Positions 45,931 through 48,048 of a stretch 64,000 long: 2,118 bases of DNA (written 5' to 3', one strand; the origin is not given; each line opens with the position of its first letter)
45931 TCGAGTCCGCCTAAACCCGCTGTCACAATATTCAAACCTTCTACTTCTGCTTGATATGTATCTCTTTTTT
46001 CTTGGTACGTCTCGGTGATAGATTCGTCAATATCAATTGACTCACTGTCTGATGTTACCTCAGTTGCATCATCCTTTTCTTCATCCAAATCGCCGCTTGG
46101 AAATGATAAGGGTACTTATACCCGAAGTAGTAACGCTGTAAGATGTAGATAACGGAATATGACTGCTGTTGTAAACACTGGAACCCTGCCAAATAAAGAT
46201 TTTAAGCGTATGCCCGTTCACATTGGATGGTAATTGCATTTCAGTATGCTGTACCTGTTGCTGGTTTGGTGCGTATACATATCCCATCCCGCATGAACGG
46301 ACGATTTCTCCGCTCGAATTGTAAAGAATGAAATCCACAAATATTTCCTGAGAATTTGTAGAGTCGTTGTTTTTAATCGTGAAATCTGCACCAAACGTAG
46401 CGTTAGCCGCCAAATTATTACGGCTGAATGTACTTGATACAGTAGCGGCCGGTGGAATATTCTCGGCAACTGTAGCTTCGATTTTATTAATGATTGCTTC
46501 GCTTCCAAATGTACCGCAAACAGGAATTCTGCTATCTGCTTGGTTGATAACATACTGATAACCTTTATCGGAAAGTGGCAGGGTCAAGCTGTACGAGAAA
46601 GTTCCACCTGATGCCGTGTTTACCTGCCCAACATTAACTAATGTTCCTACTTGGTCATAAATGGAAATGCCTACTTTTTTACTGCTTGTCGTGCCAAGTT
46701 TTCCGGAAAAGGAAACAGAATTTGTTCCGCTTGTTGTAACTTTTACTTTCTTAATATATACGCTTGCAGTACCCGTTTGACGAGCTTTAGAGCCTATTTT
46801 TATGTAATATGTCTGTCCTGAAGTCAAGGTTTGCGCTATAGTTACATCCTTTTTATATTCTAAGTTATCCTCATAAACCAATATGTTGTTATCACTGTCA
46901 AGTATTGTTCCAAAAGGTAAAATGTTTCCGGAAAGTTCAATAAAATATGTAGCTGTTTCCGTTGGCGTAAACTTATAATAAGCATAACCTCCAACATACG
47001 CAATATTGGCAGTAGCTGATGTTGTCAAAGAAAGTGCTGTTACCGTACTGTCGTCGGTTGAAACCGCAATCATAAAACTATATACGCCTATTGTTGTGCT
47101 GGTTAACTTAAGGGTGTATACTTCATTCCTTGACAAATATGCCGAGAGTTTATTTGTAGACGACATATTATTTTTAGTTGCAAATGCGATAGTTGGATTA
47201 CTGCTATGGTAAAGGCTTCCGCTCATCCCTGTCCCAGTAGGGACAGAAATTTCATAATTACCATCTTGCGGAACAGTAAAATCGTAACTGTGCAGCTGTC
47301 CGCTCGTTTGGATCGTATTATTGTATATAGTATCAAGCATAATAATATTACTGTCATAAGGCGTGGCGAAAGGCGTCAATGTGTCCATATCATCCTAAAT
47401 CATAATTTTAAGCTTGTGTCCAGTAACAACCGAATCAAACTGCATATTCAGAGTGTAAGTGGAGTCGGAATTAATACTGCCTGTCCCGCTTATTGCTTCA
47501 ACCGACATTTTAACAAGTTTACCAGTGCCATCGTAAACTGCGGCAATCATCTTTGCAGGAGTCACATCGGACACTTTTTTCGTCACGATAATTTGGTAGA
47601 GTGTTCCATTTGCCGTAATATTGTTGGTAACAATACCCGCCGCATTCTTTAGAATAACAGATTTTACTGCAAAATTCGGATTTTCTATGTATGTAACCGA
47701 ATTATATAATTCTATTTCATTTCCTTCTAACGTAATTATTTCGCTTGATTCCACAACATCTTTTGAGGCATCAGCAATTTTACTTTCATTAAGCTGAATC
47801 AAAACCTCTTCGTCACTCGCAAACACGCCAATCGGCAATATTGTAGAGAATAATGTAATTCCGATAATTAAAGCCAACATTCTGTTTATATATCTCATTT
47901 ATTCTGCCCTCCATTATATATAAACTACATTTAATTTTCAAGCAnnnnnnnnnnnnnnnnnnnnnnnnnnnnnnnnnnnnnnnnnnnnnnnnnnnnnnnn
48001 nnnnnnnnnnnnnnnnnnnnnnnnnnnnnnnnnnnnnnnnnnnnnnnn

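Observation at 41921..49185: Five-gene, tightly packed operon of uncharacterised surface or secreted proteins on the island, two of which lack export signals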

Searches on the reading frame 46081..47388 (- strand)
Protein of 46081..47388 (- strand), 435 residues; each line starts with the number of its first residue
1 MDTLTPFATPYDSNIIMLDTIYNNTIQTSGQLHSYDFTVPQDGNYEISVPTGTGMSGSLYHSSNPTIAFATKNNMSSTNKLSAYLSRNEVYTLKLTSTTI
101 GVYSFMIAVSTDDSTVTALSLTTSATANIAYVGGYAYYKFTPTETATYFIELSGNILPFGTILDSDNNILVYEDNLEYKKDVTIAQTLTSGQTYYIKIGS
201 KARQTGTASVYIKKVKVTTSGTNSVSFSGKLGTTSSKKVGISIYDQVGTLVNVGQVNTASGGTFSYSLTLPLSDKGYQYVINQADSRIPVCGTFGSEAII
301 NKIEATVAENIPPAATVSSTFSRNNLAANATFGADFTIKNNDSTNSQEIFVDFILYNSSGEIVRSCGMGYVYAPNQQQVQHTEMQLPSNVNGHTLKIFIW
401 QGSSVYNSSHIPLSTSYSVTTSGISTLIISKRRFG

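Call 3: search_protein_families(library=pfam, proteins=[window:46081-47388:-], max_evalue=1)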
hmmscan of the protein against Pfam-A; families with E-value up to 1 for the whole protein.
window:46081-47388:- (435 aa): 4 families
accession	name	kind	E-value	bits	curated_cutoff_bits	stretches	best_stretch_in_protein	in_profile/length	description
PF13860.13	FlgD_ig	-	0.0012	19.2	27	1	221-268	8-54/79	FlgD Ig-like domain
PF23759.1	GBD_T9SS_assoc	-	0.021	15.5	27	0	35-99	48-106/116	Galactose binding domain-like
PF19077.6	Big_13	-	0.071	14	27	0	227-285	31-85/102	Bacterial Ig-like domain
PF07691.17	PA14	-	0.14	12.4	24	1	37-95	54-116/147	PA14 domain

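Call 4: search_protein_families(library=ncbifam, proteins=[window:46081-47388:-], max_evalue=1)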
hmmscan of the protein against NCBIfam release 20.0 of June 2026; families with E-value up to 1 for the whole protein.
window:46081-47388:- (435 aa): 2 families
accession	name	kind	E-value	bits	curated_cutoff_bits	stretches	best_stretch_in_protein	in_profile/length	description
NF003383.0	PRK04517.1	equivalog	0.073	12.5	301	1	234-305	18-91/216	hypothetical protein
NF041940.1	choice_anch_X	domain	0.49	10.2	25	0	34-49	20-35/37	choice-of-anchor X domain-containing protein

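Call 7: search_protein_families(library=phrogs, proteins=[window:46081-47388:-], max_evalue=0.1)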
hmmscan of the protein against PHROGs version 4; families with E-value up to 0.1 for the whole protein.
window:46081-47388:- (435 aa): 0 families

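Call 8: search_protein_families(library=padloc, proteins=[window:46081-47388:-], max_evalue=0.1)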
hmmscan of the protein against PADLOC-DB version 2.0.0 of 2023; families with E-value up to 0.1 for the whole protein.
window:46081-47388:- (435 aa): 0 families

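Call 90: search_solved_structures(query=A5, max_evalue=10)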
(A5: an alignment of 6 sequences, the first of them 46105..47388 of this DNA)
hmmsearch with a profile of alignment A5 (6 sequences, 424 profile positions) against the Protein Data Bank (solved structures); distinct sequences matched with E-value up to 10: 2.
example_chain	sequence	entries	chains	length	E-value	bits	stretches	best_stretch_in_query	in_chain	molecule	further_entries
2cdo_A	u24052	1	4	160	0.074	15.1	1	19-72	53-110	BETA-AGARASE 1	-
2cdp_A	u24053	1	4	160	0.1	14.6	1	19-71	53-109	BETA-AGARASE 1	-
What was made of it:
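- On PPC / bacterial pre-peptidase C-terminal domain (PF04151): A profile of P3 orthologues against PDB sequences gave only E 0.07 to a beta-agarase module (call 90).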

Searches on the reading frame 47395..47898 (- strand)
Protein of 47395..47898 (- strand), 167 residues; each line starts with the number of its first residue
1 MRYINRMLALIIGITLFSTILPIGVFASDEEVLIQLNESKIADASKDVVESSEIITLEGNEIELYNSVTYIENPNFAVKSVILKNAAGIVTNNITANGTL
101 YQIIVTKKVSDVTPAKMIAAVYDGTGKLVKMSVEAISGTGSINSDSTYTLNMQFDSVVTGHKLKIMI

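Call 3: search_protein_families(library=pfam, proteins=[window:47395-47898:-], max_evalue=1)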
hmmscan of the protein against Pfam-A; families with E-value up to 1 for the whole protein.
window:47395-47898:- (167 aa): 1 family
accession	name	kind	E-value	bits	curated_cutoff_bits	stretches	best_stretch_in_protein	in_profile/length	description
PF17366.7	AGA2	-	0.06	13.5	25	1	62-75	30-43/58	A-agglutinin-binding subunit Aga2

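Call 4: search_protein_families(library=ncbifam, proteins=[window:47395-47898:-], max_evalue=1)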
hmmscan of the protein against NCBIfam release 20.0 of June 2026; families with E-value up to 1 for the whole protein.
window:47395-47898:- (167 aa): 2 families
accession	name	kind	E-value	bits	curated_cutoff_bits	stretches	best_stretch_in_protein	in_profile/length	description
NF000471.1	vanY_of_D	exception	0.0013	18.1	625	1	45-158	57-171/354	transpeptidase-like D-Ala-D-Ala carboxypeptidase VanY-D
NF033870.1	VOMP_auto_Cterm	subfamily_domain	0.0014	18.1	500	1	32-140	107-212/347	Vomp family autotransporter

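Call 7: search_protein_families(library=phrogs, proteins=[window:47395-47898:-], max_evalue=0.1)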
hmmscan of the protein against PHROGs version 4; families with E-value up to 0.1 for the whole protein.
window:47395-47898:- (167 aa): 1 family
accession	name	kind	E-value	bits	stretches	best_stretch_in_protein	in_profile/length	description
phrog_17466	-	unknown function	0.049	14.9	0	105-143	2-40/80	-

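Call 8: search_protein_families(library=padloc, proteins=[window:47395-47898:-], max_evalue=0.1)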
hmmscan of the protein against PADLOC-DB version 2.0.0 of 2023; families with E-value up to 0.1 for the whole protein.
window:47395-47898:- (167 aa): 0 families
